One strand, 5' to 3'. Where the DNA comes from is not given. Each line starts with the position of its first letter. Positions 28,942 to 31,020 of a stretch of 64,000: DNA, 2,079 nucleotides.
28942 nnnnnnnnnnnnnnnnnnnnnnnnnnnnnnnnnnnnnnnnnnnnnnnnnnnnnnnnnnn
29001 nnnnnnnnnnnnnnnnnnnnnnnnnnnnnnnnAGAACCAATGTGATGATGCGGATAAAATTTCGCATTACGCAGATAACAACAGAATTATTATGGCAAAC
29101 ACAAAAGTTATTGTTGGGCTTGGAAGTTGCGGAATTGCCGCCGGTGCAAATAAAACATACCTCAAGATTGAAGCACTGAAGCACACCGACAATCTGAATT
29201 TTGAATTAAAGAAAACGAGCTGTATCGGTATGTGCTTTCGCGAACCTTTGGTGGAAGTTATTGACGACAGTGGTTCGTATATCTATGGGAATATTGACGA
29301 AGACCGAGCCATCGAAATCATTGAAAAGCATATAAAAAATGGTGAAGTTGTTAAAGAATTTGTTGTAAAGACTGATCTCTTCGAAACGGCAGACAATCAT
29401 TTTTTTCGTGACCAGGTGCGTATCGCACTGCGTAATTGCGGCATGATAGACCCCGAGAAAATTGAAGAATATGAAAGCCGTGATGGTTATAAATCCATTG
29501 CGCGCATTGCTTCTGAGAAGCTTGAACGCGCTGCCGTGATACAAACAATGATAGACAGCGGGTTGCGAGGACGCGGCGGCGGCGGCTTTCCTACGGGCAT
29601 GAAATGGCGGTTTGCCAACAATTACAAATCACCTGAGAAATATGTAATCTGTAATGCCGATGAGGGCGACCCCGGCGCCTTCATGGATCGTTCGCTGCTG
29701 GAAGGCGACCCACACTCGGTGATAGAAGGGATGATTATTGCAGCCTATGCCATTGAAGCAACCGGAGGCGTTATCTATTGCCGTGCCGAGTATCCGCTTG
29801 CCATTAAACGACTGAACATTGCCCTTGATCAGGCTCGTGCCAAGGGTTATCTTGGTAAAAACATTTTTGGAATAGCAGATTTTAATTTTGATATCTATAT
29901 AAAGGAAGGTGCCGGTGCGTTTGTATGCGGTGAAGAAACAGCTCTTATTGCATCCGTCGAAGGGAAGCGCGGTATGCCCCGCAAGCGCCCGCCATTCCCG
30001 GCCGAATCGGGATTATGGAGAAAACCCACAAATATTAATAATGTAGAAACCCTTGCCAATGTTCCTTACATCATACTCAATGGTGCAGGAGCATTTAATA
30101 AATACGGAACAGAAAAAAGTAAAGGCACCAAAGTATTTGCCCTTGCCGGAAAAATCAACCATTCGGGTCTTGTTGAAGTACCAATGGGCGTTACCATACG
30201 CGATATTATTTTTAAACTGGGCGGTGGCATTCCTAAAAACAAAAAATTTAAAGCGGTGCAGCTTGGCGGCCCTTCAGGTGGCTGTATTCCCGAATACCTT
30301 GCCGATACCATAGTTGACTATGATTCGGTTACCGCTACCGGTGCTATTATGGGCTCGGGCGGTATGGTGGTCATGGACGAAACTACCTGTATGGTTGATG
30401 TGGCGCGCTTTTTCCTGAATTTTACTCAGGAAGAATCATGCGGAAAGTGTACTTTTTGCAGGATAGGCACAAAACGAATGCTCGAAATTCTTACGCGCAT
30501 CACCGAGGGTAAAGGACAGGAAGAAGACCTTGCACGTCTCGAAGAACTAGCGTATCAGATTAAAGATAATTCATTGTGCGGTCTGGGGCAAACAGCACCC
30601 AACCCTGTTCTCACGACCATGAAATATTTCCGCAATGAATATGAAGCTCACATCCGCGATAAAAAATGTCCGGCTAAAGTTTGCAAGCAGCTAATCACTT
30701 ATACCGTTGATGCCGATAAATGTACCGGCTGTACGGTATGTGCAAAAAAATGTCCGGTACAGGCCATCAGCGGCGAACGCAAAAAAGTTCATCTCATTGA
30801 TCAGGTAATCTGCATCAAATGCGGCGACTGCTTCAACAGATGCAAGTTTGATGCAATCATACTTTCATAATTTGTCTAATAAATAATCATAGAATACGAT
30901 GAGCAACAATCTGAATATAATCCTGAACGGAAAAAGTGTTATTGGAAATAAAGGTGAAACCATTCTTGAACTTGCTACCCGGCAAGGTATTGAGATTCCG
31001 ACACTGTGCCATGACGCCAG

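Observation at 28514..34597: NuoE-like / HydB-like / (2Fe2S-GltD-4Fe4S-MopB-like) operon: candidate Bfu/Stn-type electron-bifurcating NADH-NADPH-ferredoxin enzyme with an extra domain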

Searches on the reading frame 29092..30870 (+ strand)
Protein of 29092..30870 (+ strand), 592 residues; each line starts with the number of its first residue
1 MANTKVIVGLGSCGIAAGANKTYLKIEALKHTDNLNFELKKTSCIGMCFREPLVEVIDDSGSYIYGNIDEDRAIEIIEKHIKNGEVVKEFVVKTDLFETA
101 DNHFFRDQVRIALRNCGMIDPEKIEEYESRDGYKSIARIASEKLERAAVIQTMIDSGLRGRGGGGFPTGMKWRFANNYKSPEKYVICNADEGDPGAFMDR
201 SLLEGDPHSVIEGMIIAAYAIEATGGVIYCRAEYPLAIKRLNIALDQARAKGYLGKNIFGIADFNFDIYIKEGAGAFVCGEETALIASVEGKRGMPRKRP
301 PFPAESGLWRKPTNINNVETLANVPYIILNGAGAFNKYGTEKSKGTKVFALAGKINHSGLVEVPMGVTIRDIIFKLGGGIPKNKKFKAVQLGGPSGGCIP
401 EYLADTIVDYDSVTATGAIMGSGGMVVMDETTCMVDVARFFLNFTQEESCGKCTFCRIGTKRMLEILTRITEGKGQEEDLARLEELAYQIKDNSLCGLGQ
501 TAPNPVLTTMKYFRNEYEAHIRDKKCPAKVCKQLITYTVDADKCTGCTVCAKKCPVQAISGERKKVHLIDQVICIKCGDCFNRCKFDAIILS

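Call 3: search_protein_families(library=pfam, proteins=[window:29092-30870:+], max_evalue=0.01)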
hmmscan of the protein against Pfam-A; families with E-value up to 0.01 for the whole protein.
window:29092-30870:+ (592 aa): 13 families
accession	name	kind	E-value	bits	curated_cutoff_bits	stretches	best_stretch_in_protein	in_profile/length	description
PF01512.22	Complex1_51K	-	8.5e-49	165.7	31.2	1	155-325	3-149/150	Nuo51 FMN-binding domain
PF10589.14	NADH_4Fe-4S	-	3.1e-36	123.5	23.5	1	436-520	1-85/85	NADH-ubiquinone oxidoreductase-F iron-sulfur binding region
PF00037.32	Fer4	-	2.4e-08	33.9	21.1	1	537-560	1-24/24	4Fe-4S binding domain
PF13187.11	Fer4_9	-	2.8e-06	27.7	27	1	543-588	1-51/52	4Fe-4S dicluster domain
PF12838.12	Fer4_7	-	4.8e-06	27.4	27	1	543-588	1-52/52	4Fe-4S dicluster domain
PF12837.12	Fer4_6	-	5.4e-06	26.6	25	1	538-559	3-24/24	4Fe-4S binding domain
PF01257.25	2Fe-2S_thioredx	-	1.3e-05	25.5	24.8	1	21-79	89-143/145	Thioredoxin-like [2Fe-2S] ferredoxin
PF13237.11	Fer4_10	-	0.00016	22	25.5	1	539-584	4-52/53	4Fe-4S dicluster domain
PF10531.15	SLBB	-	0.00016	21.8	27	1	349-397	2-53/55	SLBB domain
PF14697.11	Fer4_21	-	0.0005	20.6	35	1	536-559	33-57/59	4Fe-4S dicluster domain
PF22461.2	SLBB_2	-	0.0015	19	27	1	349-394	3-49/79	SLBB domain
PF12797.12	Fer4_2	-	0.0019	18.5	24.5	1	539-556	5-22/22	4Fe-4S binding domain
PF13484.11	Fer4_16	-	0.0024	19.1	30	1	543-565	1-23/66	4Fe-4S double cluster binding domain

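Call 4: search_protein_families(library=ncbifam, proteins=[window:29092-30870:+], max_evalue=0.001)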
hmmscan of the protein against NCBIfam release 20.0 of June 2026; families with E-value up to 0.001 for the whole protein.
window:29092-30870:+ (592 aa): 40 families (the best 25 are shown)
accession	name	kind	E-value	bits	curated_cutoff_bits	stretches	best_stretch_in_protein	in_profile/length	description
TIGR01959.1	nuoF_fam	equivalog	5.1e-146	486.2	558.65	1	120-521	10-410/410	NADH-quinone oxidoreductase subunit NuoF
NF010120.0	PRK13596.1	equivalog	4.8e-114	381.2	389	1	115-527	11-423/433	NADH-quinone oxidoreductase subunit NuoF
NF008436.0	PRK11278.1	equivalog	1.2e-108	363.9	749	1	120-530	23-435/448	NADH-quinone oxidoreductase subunit NuoF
NF058577.1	FdxA_fam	equivalog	8.1e-12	45.2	65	2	541-588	6-52/52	4Fe-4S ferredoxin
TIGR04481.1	PR_assoc_PrdC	equivalog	1e-11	44.3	490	1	144-398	70-287/425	proline reductase-associated electron transfer protein PrdC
TIGR01944.1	rnfB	subfamily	1.2e-09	38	68.7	1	534-590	105-161/190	RnfABCDGE type electron transport complex subunit B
NF040864.1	HgcB_ferredoxin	equivalog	3.9e-09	36.2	99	1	532-589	4-61/93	mercury methylation ferredoxin HgcB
NF003454.1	PRK05035.1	equivalog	4.4e-09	35.4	345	1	141-248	118-222/556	electron transport complex subunit RsxC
NF038196.1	ferrodoxin_EFR1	subfamily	1.3e-08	35.1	75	1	533-589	176-229/242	EFR1 family ferrodoxin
NF041612.1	fdxn_Clost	equivalog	1.7e-08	35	150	1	39-91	51-101/102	2Fe-2S ferredoxin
TIGR01945.1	rnfC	subfamily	3.5e-08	32.4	245.95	1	133-247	107-220/435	RnfABCDGE type electron transport complex subunit C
NF040770.1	hetero_SS_HdrA2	exception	3.5e-08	32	1100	1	533-591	568-625/777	CoB-CoM heterodisulfide reductase HdrA2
NF005415.0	PRK06991.1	equivalog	1.2e-07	31.7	281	1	538-590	81-133/284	electron transport complex subunit RsxB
NF003475.0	PRK05113.1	equivalog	1.4e-07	31.6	203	1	537-590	108-161/190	electron transport complex subunit RsxB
NF040684.1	PorD_Arch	equivalog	2.2e-07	30.8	120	2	526-563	44-83/85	pyruvate synthase subunit PorD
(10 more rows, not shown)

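Call 6: search_solved_structures(query=window:29092-30870:+, max_evalue=1e-20)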
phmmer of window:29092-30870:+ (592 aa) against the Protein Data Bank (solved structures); distinct sequences matched with E-value up to 1e-20: 63 (the best 60 are shown).
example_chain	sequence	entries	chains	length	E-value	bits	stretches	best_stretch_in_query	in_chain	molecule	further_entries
8oh5_B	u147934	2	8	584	5.9e-256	853.7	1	5-591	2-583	NAD-reducing hydrogenase subunit HoxF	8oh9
9n5u_B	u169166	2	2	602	2.7e-252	841.7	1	6-590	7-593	NfnB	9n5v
9bov_B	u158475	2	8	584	5.2e-249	830.8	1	5-589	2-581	NADH dehydrogenase (Quinone)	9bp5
7t2r_B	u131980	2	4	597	7.7e-227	757.6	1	15-589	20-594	NiFe hydrogenase subunit B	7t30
7q4v_B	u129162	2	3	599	4.4e-222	741.9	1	21-589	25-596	Iron hydrogenase HydB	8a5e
7q4w_B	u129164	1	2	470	8.9e-207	691.4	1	124-589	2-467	Iron hydrogenase HydB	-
8a6t_B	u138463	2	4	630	7.3e-206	688.4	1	27-589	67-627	Electron bifurcating hydrogenase subunit HydB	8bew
9mqx_B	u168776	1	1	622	9.7e-186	621.9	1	17-589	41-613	NADH:ubiquinone oxidoreductase, NADH-binding (51 kD) subunit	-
7p5h_B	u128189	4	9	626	1.2e-181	608.4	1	29-590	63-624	Fe-hydrogenase, subunit beta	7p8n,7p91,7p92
6vw7_B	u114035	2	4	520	1.5e-119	403.3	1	4-517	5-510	NAD-dependent formate dehydrogenase beta subunit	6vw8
2fug_1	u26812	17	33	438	7.2e-113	381.3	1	124-525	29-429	NADH-quinone oxidoreductase chain 1 | NADH-QUINONE OXIDOREDUCTASE SUBUNIT 1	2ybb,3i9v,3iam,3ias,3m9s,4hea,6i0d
9wxb_C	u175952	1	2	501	5.9e-105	355.1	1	10-517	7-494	Formate dehydrogenase beta subunit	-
6tg9_B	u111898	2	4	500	2.8e-102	346.3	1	19-517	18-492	Formate dehydrogenase subunit beta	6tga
8e9g_F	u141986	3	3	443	4.1e-101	342.5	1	120-528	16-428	NADH-quinone oxidoreductase subunit F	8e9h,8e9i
6hl2_B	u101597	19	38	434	6.8e-101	341.7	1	122-522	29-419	NADH-quinone oxidoreductase subunit F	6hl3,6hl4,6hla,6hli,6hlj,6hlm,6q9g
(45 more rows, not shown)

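Call 30: search_solved_structures(query=window:29092-30870:+, max_evalue=1e-200, show_alignments=3)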
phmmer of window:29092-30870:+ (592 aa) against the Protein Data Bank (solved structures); distinct sequences matched with E-value up to 1e-200: 7.
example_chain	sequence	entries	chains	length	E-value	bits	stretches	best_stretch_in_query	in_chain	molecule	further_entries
8oh5_B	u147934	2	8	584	5.9e-256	853.7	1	5-591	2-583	NAD-reducing hydrogenase subunit HoxF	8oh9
9n5u_B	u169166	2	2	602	2.7e-252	841.7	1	6-590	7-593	NfnB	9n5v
9bov_B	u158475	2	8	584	5.2e-249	830.8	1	5-589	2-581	NADH dehydrogenase (Quinone)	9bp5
7t2r_B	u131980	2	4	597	7.7e-227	757.6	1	15-589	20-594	NiFe hydrogenase subunit B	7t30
7q4v_B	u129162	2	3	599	4.4e-222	741.9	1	21-589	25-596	Iron hydrogenase HydB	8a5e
7q4w_B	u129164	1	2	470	8.9e-207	691.4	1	124-589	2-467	Iron hydrogenase HydB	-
8a6t_B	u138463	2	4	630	7.3e-206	688.4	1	27-589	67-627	Electron bifurcating hydrogenase subunit HydB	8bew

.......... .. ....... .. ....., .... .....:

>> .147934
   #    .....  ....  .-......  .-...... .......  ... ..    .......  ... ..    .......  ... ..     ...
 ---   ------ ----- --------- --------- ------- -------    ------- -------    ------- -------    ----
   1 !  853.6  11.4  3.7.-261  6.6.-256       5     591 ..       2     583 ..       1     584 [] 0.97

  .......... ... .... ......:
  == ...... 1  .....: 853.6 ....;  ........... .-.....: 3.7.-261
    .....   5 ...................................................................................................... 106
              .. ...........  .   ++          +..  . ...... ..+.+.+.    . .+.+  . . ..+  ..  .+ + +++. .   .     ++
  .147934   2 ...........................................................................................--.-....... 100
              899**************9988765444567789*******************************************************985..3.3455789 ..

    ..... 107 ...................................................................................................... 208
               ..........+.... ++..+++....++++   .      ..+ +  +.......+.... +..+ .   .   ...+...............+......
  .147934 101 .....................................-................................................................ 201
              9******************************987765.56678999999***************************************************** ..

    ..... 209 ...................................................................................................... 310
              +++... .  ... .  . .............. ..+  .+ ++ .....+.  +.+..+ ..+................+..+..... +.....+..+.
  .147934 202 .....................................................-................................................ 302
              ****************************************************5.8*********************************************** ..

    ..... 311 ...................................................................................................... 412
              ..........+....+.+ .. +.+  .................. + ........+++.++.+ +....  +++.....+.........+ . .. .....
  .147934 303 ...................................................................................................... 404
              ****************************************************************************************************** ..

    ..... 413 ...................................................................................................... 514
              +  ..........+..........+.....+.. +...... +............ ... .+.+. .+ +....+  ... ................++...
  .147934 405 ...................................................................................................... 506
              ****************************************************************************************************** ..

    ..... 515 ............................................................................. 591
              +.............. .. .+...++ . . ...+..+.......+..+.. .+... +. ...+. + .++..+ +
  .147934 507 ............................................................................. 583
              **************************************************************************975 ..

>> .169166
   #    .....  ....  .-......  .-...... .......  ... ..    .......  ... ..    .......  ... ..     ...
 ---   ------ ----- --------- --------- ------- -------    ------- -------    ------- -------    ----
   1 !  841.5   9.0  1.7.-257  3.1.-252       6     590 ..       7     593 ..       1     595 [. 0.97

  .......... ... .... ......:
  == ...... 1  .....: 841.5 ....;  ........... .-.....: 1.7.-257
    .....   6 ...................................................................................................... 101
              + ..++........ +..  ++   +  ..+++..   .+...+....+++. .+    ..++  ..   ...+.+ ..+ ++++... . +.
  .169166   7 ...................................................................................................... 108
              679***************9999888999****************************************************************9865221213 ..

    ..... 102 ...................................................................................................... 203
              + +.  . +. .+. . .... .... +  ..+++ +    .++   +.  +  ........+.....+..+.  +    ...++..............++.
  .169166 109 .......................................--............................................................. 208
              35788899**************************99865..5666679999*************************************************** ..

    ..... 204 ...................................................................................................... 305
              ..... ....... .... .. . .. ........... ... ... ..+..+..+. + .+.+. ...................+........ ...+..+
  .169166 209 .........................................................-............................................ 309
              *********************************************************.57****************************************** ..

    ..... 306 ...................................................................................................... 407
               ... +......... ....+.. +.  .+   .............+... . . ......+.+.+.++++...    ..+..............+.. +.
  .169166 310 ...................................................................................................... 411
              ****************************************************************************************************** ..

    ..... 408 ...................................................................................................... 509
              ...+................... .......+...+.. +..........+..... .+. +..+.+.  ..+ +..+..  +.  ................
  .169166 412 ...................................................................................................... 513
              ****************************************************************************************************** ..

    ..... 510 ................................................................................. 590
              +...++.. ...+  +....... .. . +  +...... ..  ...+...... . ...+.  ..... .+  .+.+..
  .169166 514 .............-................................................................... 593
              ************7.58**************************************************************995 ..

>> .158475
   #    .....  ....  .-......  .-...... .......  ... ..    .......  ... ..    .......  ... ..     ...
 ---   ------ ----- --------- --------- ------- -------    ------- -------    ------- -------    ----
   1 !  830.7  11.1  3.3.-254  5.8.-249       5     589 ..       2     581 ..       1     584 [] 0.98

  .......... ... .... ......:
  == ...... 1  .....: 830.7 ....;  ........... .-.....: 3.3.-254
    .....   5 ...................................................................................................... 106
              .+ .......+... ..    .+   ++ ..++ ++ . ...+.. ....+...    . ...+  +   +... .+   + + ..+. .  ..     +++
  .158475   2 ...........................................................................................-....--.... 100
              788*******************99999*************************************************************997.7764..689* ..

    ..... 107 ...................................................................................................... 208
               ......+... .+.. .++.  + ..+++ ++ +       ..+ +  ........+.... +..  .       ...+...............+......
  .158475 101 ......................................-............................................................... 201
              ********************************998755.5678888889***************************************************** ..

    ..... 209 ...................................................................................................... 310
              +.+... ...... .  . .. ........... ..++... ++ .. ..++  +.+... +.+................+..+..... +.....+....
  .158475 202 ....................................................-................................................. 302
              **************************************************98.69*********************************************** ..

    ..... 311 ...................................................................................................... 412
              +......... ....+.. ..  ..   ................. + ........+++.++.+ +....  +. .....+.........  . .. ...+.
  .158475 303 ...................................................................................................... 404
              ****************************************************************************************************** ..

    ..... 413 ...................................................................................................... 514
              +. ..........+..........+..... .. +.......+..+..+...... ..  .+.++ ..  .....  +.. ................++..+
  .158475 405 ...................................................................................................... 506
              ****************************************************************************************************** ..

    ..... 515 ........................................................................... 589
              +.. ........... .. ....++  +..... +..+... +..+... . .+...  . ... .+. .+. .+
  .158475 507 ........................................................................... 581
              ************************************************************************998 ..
